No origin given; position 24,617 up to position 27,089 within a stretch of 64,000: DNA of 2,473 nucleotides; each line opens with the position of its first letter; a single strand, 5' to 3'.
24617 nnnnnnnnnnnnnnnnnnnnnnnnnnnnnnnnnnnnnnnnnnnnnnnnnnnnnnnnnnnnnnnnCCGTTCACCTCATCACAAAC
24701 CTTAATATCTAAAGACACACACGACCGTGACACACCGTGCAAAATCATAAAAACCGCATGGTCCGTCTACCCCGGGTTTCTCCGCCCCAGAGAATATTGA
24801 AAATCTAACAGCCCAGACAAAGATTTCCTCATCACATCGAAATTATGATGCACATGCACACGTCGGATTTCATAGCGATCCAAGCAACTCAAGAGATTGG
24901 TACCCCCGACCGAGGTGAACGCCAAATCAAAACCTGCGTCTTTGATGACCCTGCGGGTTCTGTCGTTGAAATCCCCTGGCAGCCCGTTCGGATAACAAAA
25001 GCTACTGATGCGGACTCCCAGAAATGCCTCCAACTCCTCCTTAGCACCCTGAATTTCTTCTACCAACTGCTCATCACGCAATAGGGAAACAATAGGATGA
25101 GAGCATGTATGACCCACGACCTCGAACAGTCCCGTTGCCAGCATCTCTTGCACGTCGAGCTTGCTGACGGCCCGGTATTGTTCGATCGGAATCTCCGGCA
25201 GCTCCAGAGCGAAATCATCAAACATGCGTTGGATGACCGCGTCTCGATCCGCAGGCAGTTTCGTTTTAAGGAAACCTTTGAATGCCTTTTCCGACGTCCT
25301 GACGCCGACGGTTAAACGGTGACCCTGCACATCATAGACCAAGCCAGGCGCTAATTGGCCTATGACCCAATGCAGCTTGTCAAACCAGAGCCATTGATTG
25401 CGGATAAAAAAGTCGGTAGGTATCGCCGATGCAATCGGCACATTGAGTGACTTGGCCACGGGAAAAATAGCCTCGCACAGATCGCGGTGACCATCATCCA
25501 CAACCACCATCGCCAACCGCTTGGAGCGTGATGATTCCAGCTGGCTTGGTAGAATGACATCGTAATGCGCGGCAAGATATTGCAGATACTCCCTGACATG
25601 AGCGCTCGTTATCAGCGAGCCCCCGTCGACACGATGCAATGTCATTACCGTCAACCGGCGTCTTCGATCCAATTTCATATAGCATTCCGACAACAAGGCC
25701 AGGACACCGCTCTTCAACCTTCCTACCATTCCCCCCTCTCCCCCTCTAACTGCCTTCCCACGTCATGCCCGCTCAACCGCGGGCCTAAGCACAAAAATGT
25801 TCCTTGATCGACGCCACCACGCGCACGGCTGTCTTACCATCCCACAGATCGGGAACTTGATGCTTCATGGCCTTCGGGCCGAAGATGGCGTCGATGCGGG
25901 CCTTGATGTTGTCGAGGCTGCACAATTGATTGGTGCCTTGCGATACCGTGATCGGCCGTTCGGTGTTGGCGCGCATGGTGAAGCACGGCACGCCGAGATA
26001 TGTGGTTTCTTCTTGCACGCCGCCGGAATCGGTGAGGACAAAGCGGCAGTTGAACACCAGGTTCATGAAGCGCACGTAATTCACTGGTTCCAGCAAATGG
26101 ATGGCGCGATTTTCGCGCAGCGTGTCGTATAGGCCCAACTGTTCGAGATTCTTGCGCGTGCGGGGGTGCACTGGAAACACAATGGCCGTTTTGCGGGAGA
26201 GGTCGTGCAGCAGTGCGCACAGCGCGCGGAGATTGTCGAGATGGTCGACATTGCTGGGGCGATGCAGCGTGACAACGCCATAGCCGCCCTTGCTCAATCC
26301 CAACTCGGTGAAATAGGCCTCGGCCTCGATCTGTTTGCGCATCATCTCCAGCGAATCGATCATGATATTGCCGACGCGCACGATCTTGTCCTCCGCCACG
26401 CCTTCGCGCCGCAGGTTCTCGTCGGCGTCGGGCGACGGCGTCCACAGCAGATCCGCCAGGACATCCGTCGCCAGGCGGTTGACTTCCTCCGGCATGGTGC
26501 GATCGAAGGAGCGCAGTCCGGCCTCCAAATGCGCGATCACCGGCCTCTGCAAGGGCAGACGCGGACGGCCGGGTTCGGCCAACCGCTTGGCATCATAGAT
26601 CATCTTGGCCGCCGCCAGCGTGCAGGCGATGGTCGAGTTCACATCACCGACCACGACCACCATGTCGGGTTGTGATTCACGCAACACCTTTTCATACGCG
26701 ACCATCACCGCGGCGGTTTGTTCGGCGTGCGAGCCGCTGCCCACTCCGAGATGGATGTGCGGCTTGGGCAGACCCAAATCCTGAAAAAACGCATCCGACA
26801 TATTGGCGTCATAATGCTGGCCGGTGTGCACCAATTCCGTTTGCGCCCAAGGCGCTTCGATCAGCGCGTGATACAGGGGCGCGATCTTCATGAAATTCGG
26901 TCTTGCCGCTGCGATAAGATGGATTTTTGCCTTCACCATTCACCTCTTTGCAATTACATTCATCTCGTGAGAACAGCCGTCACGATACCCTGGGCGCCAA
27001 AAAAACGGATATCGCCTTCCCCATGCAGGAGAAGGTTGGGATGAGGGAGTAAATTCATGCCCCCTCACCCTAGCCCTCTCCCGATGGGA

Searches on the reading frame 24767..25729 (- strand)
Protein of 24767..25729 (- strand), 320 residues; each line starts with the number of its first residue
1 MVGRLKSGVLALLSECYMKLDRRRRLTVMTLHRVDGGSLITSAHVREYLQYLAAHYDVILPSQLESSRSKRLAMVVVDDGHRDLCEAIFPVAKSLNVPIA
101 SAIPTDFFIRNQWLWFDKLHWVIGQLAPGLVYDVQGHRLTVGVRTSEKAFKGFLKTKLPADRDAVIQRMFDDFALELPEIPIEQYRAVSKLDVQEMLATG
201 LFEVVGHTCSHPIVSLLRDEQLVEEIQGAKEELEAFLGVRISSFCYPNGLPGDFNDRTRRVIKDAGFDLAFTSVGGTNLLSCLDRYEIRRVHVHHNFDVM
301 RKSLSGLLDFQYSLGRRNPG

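Call 18: search_protein_families(library=pfam, proteins=[window:24767-25729:-])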
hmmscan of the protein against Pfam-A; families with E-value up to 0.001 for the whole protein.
window:24767-25729:- (320 aa): 2 families
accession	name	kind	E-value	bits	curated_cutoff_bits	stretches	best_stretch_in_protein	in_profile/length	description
PF01522.26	Polysacc_deac_1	-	1.2e-13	51.5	23.1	1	190-268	48-122/124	Polysaccharide deacetylase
PF03065.20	Glyco_hydro_57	-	2.7e-05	24.1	21.2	1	194-272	95-171/291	Glycosyl hydrolase family 57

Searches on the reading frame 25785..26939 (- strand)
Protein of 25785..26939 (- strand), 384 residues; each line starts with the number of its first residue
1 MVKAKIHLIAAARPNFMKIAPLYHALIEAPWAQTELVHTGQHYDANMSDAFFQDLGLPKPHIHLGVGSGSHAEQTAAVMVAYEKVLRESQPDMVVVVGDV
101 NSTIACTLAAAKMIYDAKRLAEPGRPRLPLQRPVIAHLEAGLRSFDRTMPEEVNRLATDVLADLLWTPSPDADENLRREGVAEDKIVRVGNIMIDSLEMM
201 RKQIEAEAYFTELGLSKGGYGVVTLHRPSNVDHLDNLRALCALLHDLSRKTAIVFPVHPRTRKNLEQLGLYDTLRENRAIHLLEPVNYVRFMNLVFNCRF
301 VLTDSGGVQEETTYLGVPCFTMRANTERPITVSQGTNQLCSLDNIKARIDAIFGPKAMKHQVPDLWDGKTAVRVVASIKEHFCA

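Call 8: find_encoding_contigs(protein=window:25785-26939:-, flank=3000, max_places=10)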
Protein window:25785-26939:- (384 aa): no gene with exactly this product is on record in the collection.

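Call 18: search_protein_families(library=pfam, proteins=[window:25785-26939:-])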
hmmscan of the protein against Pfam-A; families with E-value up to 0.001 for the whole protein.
window:25785-26939:- (384 aa): 1 family
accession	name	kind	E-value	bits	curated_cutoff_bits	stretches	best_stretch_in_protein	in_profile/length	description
PF02350.25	Epimerase_2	-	1.7e-95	320.3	30.6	2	135-379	94-347/347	UDP-N-acetylglucosamine 2-epimerase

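Call 19: find_related_loci(query=window:25785-26939:-, collection=genome_contigs, flank=6000)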
Query window:25785-26939:- (384 aa) in genome_contigs; peptide patterns used: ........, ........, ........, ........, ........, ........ (x = any residue, [..] = any of these).
600 stretches matched a pattern (row limit reached: there are more); 594 encode a relative of the query (tblastn E <= 1e-3); the best 80 are kept; 80 distinct loci.
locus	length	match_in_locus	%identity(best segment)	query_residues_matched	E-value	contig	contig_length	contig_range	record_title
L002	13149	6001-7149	89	2-384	0e+0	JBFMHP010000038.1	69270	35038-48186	MAG: Pseudomonadota bacterium isolate MAG326 MAG326_38, whole genome shotgun sequence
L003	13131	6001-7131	68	2-382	1e-175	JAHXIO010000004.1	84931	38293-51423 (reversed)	MAG: Candidatus Thiodiazotropha sp. (ex Monitilora ramsayi) isolate L094_Th1 c_000000000012, whole genome shotgun sequen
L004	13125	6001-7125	65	5-380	3e-167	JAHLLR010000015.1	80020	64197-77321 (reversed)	MAG: Deltaproteobacteria bacterium isolate MAG100 NODE_977_length_80020_cov_19.655087, whole genome shotgun sequence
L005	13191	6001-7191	60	6-382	2e-166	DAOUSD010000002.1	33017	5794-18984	MAG TPA_asm: Deltaproteobacteria bacterium isolate CSMAG_537 CSMAG_537_k127_28089_length_33017_cov_31.1046, whole genome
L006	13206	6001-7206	60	6-383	1e-164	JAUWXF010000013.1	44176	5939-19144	MAG: Desulfobacterales bacterium isolate CSMAG_2677 CSMAG_2677_k127_1123733_length_44176_cov_956.5659, whole genome shot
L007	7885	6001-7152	62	5-382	1e-162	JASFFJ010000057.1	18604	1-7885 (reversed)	MAG: Desulfobacterales bacterium isolate D0606S02metaG_Bin_280 D0606S02metaG_FD_scaffold_311_c1, whole genome shotgun se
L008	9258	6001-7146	62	2-380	3e-160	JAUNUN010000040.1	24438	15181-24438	MAG: bacterium isolate S5R_St_30 NODE_610_length_24438_cov_8.179633, whole genome shotgun sequence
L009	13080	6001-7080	62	3-380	1e-158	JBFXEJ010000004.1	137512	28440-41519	MAG: Desulfococcaceae bacterium isolate CA_2019_TPIn_113 NODE_440_length_137512_cov_6.300324_TPIn, whole genome shotgun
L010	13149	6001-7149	64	6-380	3e-169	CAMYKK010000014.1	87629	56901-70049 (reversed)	MAG: uncultured Gammaproteobacteria bacterium isolate FCS_M_Gamma_075 genome assembly, contig: scaffold_109, whole genom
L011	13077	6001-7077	62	3-379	5e-158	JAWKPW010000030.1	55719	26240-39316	MAG: Desulfobacterales bacterium isolate AC2.63 AC2.63.fa-30, whole genome shotgun sequence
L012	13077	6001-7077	63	2-378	3e-156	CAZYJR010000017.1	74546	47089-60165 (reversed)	MAG TPA_asm: uncultured Desulfobacterales bacterium isolate SRP141376_co2_358 genome assembly, contig: NODE_882_length_7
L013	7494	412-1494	61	6-384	4e-154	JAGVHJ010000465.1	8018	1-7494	MAG: Desulfobacterales bacterium isolate DeMMO2_31 c_000000041600, whole genome shotgun sequence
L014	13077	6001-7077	60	3-379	2e-153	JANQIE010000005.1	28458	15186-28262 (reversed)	MAG: Desulfobacterales bacterium isolate PL24a_bin.4 k99_9097005, whole genome shotgun sequence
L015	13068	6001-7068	60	6-379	3e-151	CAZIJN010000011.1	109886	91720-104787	MAG TPA_asm: uncultured Desulfobacterales bacterium isolate SRP294416_co1_101 genome assembly, contig: NODE_155_length_1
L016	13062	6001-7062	58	6-378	2e-151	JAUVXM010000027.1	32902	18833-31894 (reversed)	MAG: Candidatus Aminicenantes bacterium isolate CSMAG_1216 CSMAG_1216_k141_1120370_length_32902_cov_42.9718, whole genom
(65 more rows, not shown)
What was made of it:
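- On Correia/CREE: The closest relatives are uncultured Pseudomonadota, with Thiodiazotropha-like hits next (call 19).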

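Call 26: find_homologous_proteins(query=window:25785-26939:-, max_evalue=1e-100)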
Query window:25785-26939:- (384 aa): 7511 proteins with E <= 1e-100 among 8000 candidates; the best 120 are listed.
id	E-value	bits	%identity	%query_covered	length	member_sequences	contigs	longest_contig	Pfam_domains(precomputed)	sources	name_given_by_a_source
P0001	1.2e-257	872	100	100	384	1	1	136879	PF02350.26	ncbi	-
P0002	3.0e-230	782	90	100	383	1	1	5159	PF02350.26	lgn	-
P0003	7.5e-225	764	89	100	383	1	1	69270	PF02350.26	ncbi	ncbi:MAG: UDP-N-acetylglucosamine 2-epimerase (non-hydrolyzing) [Pseudomonadota bacterium]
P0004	7.1e-171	586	70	98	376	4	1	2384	PF02350.26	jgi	jgi:UDP-N-acetylglucosamine 2-epimerase (non-hydrolysing)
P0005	8.5e-171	586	70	98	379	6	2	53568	PF02350.26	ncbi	-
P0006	1.6e-170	585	69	98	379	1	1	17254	PF02350.26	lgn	-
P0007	3.6e-170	584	68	100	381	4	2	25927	PF02350.26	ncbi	-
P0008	4.6e-170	584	70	97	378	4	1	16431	PF02350.26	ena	-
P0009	9.0e-170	583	67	98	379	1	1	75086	PF02350.26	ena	-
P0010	9.6e-170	583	67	98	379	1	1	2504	PF02350.26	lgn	-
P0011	3.4e-169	581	68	98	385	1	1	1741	PF02350.26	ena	-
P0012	4.6e-169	581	68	98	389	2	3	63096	PF02350.26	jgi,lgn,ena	jgi:UDP-N-acetylglucosamine 2-epimerase (non-hydrolysing)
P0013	7.5e-169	580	68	98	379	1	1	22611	PF02350.26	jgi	jgi:UDP-N-acetylglucosamine 2-epimerase (non-hydrolysing)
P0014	7.6e-169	580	69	98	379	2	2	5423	PF02350.26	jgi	jgi:UDP-N-acetylglucosamine 2-epimerase (non-hydrolysing)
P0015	1.0e-168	579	68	98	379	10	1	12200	PF02350.26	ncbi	-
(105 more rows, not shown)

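Call 27: find_encoding_contigs(protein=P0001, flank=10000, max_places=5)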
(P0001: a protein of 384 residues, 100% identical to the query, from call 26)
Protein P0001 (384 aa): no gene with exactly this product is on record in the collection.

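Call 28: find_encoding_contigs(protein=P0002, flank=5000, max_places=5)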
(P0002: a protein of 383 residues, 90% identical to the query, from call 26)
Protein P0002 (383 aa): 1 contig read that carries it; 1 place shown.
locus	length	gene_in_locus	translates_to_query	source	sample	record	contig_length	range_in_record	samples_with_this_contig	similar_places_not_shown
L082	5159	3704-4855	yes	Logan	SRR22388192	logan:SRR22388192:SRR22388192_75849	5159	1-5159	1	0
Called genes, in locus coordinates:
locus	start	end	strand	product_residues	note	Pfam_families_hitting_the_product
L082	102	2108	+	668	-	PF16889:Hepar_II_III_N, PF05426:Alginate_lyase (weak), PF07940:Hepar_II_III_C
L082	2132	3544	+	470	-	PF13727:CoA_binding_3, PF02397:Bac_transf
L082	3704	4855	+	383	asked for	PF02350:Epimerase_2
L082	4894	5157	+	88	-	?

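Call 60: list_cluster_members(proteins=[P0001, P0002])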
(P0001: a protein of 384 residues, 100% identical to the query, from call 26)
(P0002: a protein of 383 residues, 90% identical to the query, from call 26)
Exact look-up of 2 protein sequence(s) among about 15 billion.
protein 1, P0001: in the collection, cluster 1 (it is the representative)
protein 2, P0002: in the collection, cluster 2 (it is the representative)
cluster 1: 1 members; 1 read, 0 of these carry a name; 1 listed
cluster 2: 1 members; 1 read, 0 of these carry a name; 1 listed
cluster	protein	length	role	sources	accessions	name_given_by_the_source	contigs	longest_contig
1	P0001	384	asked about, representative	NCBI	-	-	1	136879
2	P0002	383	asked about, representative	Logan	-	-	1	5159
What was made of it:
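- The source appears to be an NCBI contig of 136,879 bp from an unnamed organism whose closest relatives are MAGs (calls 19, 26, 60).
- Tried and rejected: The cluster look-up gave no name (call 60).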
